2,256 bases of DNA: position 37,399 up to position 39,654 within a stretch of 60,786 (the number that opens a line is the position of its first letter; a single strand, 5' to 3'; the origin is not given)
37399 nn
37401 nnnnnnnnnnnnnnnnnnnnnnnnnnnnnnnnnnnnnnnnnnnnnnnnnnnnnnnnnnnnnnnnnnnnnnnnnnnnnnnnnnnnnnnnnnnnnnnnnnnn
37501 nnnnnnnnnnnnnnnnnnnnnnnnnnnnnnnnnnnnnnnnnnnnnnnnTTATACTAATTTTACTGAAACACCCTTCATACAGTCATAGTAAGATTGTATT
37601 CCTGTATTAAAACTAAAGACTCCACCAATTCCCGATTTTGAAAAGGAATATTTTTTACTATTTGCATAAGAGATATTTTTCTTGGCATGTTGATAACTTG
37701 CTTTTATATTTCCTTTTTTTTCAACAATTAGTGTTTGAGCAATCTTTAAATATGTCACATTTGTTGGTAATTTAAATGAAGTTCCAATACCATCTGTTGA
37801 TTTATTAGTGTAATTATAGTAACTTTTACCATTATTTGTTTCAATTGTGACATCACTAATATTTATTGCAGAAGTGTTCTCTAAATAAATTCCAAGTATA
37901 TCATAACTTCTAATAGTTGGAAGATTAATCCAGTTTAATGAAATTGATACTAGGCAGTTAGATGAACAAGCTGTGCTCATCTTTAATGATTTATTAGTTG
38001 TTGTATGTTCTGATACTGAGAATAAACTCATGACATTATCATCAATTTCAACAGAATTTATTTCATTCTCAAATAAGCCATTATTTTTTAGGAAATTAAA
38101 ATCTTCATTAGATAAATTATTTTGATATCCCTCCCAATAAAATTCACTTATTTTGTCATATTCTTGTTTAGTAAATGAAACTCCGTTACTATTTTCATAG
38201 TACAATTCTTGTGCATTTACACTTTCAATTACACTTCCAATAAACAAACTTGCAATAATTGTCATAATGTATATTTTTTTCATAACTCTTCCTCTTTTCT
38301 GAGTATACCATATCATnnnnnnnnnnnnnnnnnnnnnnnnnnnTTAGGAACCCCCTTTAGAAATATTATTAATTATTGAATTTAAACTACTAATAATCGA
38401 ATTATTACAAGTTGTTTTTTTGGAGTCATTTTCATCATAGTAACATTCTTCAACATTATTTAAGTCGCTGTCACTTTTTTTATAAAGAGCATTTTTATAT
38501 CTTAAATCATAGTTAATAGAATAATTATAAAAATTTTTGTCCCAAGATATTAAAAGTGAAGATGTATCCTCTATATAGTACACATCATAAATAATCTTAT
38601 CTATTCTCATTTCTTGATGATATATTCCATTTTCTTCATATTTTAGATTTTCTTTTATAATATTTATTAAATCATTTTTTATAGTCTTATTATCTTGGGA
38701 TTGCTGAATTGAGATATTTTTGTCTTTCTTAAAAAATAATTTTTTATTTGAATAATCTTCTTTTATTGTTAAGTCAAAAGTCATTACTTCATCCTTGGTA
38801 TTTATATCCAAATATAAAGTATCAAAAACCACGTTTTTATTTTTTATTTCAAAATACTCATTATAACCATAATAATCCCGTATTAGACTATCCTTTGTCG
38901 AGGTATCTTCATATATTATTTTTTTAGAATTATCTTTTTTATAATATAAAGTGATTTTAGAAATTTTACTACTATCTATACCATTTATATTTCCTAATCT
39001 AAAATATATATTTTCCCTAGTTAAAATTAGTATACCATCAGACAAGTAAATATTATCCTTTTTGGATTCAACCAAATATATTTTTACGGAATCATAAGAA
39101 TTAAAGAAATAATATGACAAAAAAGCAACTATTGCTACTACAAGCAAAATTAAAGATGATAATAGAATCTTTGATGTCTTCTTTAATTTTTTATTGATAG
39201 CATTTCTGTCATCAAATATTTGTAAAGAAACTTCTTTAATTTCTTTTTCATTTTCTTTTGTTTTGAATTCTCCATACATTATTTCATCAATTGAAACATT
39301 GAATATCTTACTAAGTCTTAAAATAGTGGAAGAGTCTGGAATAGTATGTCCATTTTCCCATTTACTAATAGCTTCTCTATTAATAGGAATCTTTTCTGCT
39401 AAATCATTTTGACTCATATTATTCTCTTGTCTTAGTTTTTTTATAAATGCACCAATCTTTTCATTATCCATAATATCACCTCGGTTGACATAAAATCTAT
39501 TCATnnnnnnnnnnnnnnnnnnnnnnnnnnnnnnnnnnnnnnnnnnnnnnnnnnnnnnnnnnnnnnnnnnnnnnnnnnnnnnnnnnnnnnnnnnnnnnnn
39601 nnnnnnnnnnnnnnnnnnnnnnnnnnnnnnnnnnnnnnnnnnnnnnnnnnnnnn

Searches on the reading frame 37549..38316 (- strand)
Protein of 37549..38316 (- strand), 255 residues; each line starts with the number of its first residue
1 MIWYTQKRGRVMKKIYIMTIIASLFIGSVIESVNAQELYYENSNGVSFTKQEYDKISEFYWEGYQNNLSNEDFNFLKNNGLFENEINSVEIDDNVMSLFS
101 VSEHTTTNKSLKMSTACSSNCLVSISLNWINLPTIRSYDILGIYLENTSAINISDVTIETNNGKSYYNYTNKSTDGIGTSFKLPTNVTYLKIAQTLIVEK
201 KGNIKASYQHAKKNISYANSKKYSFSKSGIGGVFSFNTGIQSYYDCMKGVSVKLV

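Call 3: search_protein_families(library=pfam, proteins=[window:37549-38316:-], max_evalue=1)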
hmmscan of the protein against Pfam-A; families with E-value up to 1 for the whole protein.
window:37549-38316:- (255 aa): 2 families
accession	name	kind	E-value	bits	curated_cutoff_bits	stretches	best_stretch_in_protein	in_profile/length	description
PF04514.18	BTV_NS2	-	0.023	14.7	27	1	41-133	286-378/379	Bluetongue virus non-structural protein NS2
PF07852.16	DUF1642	-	0.25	12.3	27.8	1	38-62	107-132/138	Protein of unknown function (DUF1642)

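Call 4: search_protein_families(library=ncbifam, proteins=[window:37549-38316:-], max_evalue=1)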
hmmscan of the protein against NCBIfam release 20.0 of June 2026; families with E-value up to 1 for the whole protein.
window:37549-38316:- (255 aa): 0 families

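Call 73: search_solved_structures(query=A8, max_evalue=10)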
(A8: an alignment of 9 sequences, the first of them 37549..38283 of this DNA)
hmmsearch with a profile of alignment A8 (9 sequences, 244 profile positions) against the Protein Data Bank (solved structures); distinct sequences matched with E-value up to 10: 2.
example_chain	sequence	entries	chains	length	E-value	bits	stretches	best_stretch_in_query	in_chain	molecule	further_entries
1xg1_A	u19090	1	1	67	0.4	13.5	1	173-215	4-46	Telomeric repeat binding factor 2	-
1vf9_A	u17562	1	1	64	0.64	12.8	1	173-215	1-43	Telomeric repeat binding factor 2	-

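Call 86: search_protein_families(library=padloc, proteins=[window:37549-38316:-], max_evalue=0.01)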
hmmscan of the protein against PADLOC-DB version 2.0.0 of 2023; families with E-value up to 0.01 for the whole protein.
window:37549-38316:- (255 aa): 0 families

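Call 98: search_protein_families(library=phrogs, proteins=[window:37549-38316:-], max_evalue=0.001)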
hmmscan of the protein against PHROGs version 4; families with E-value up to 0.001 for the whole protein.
window:37549-38316:- (255 aa): 0 families

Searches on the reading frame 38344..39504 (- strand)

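Call 3: search_protein_families(library=pfam, proteins=[window:38344-39504:-], max_evalue=1)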
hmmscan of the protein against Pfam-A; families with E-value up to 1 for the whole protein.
window:38344-39504:- (386 aa): 6 families
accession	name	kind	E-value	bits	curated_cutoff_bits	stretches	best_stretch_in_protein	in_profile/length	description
PF01381.28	HTH_3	-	4.1e-17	62.4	23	1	21-75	1-55/55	Helix-turn-helix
PF12844.13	HTH_19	-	5.1e-14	52.4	30.2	1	18-78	1-61/64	Helix-turn-helix domain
PF13443.12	HTH_26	-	1.6e-08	35.1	22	1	21-76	2-58/63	Cro/C1-type HTH DNA-binding domain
PF13560.12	HTH_31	-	9.5e-08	32.7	27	1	17-74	2-60/64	Helix-turn-helix domain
PF15731.11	MqsA_antitoxin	-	0.022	15.3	30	1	17-63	70-116/131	Antitoxin component of bacterial toxin-antitoxin system, MqsA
PF13744.12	HTH_37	-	0.076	13.3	27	1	17-53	19-55/80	Helix-turn-helix domain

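Call 4: search_protein_families(library=ncbifam, proteins=[window:38344-39504:-], max_evalue=1)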
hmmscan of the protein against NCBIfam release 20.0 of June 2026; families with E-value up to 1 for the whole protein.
window:38344-39504:- (386 aa): 16 families
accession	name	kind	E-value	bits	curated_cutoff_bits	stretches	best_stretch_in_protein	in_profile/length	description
NF041951.1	phage_RstR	subfamily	1e-15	57.9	80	1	17-120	3-101/108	RstR family transcriptional repressor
NF007257.0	PRK09706.1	subfamily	5.2e-10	39.3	101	1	12-99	1-88/135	transcriptional repressor DicA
TIGR00270.2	TIGR00270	equivalog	2.4e-09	37.2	110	1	17-87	76-145/159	multiprotein bridging factor aMBF1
NF052239.1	antitox_spr1629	equivalog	2.6e-09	36.7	335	1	17-128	3-114/377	spr1629 family repressor/antitoxin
NF003162.0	PRK04140.1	equivalog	1.7e-07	30.6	263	1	18-79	128-190/317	transcriptional regulator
TIGR03070.1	couple_hipB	subfamily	4.2e-07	29.8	71.65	1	16-70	2-56/58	type II toxin-antitoxin system Y4mF family antitoxin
TIGR03830.1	CxxCG_CxxCG_HTH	subfamily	2.3e-06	27.4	61.8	1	14-60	63-109/127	type II TA system antitoxin MqsA family protein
NF047948.1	male_kill_WMK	equivalog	2.4e-06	27.2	300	1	14-91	160-237/300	WO male-killing family protein Wmk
NF007271.0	PRK09726.1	equivalog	3.3e-06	27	79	1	12-69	8-62/88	type II toxin-antitoxin system antitoxin HipB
NF041575.1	antitoxPezA_Strep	equivalog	5.1e-06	26.5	290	1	17-77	2-62/158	type II toxin-antitoxin system antitoxin PezA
NF007408.0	PRK09943.1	equivalog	7.6e-06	25.6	211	1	15-89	4-80/185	HTH-type transcriptional regulator PuuR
NF047542.1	telomere_Tap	equivalog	0.0029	16.3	600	1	22-60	23-61/695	telomere-associated protein Tap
NF038139.1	Reg_Aceta_RamB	equivalog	0.014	14.1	700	1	17-103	3-84/465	acetate metabolism transcriptional regulator RamB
NF046037.1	carphisopro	domain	0.029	14.6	38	1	32-67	11-48/54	carph-isopro domain-containing protein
NF006015.0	PRK08154.1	subfamily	0.055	12.6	204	1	16-92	30-106/314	anaerobic benzoate catabolism transcriptional regulator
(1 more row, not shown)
